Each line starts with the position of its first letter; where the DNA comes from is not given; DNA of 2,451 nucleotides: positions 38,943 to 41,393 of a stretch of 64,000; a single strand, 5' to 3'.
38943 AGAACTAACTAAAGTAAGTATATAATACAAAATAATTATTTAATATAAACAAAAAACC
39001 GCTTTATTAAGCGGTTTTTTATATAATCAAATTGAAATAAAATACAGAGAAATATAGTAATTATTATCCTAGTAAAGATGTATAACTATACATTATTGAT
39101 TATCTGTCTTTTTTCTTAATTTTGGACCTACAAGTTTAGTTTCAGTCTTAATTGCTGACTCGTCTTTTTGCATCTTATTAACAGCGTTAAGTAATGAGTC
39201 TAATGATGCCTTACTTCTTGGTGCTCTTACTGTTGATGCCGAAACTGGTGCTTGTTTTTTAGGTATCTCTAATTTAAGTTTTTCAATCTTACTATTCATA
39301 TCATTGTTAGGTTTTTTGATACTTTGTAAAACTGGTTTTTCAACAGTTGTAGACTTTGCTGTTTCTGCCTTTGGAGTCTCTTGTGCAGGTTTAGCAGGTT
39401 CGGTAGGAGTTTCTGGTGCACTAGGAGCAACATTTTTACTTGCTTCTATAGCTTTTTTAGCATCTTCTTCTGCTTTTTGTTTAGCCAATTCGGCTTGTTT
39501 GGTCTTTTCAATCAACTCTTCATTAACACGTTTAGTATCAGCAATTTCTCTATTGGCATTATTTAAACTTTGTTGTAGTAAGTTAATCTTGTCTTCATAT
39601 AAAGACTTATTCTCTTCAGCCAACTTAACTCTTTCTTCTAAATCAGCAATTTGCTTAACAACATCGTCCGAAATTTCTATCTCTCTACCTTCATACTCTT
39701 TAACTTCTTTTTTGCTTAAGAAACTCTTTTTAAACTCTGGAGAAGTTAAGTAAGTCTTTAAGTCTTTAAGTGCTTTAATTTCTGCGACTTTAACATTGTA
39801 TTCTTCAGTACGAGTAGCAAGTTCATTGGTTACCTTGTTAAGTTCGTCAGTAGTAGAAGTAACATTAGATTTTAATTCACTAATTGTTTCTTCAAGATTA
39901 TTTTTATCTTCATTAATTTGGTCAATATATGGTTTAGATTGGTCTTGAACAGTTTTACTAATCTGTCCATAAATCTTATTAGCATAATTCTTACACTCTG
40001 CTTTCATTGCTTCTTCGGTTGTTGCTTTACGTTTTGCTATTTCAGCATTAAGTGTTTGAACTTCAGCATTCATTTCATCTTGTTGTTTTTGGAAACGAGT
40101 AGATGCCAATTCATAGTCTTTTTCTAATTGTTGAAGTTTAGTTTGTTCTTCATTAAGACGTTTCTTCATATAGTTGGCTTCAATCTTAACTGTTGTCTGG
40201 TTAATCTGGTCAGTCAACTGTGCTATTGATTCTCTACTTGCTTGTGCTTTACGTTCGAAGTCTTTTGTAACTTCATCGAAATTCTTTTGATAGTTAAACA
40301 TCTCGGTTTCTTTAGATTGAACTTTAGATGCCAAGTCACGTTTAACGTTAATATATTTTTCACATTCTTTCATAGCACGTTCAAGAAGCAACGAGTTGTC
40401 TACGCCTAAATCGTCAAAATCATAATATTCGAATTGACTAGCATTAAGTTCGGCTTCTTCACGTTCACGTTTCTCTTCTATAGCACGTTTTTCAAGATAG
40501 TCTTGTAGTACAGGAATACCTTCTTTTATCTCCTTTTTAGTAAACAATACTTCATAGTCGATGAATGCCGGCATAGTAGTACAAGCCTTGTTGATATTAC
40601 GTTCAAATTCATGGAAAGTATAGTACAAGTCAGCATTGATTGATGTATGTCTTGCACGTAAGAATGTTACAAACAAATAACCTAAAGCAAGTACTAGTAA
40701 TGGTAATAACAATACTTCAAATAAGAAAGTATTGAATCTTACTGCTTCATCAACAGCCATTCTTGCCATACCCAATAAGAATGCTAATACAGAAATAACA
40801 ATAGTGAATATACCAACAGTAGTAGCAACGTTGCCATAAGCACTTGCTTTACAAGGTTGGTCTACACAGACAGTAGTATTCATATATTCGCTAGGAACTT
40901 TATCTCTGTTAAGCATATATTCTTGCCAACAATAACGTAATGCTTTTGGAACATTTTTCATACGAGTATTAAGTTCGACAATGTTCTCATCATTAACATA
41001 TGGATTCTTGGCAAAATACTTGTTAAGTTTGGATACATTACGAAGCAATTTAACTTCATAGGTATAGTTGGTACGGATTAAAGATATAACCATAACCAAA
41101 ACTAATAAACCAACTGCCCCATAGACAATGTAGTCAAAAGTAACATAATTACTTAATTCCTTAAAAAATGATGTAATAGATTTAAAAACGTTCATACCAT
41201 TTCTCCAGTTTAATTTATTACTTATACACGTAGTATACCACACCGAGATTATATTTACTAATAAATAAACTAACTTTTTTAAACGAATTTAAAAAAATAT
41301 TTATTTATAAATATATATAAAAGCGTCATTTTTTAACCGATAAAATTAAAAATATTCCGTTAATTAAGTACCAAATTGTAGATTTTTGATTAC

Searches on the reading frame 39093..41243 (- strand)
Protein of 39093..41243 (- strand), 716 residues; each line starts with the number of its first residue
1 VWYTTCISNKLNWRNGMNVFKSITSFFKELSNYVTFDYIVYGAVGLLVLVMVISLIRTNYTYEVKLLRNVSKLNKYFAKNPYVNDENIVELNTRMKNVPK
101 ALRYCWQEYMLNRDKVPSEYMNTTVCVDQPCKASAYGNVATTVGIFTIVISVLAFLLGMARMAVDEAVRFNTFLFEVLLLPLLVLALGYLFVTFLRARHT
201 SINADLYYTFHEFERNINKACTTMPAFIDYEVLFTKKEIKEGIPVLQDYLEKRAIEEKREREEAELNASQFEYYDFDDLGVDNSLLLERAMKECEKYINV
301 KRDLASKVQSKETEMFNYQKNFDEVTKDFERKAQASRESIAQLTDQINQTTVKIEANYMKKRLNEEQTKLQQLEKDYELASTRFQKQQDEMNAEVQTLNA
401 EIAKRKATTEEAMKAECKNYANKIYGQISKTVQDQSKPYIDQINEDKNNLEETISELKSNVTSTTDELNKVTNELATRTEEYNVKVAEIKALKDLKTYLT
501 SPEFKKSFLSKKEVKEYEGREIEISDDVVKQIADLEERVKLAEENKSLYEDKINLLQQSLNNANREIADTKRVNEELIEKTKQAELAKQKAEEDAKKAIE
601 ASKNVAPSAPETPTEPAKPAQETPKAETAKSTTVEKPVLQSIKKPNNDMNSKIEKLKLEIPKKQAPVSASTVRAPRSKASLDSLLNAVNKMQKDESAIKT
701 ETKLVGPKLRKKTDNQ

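Call 74: search_protein_families(library=pfam, proteins=[window:39093-41243:-])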
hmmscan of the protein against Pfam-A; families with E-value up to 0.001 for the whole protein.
window:39093-41243:- (716 aa): 1 family
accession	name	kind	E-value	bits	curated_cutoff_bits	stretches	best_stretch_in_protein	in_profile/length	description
PF08898.15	DUF1843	-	0.00083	20.3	23.3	0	386-404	31-49/52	Domain of unknown function (DUF1843)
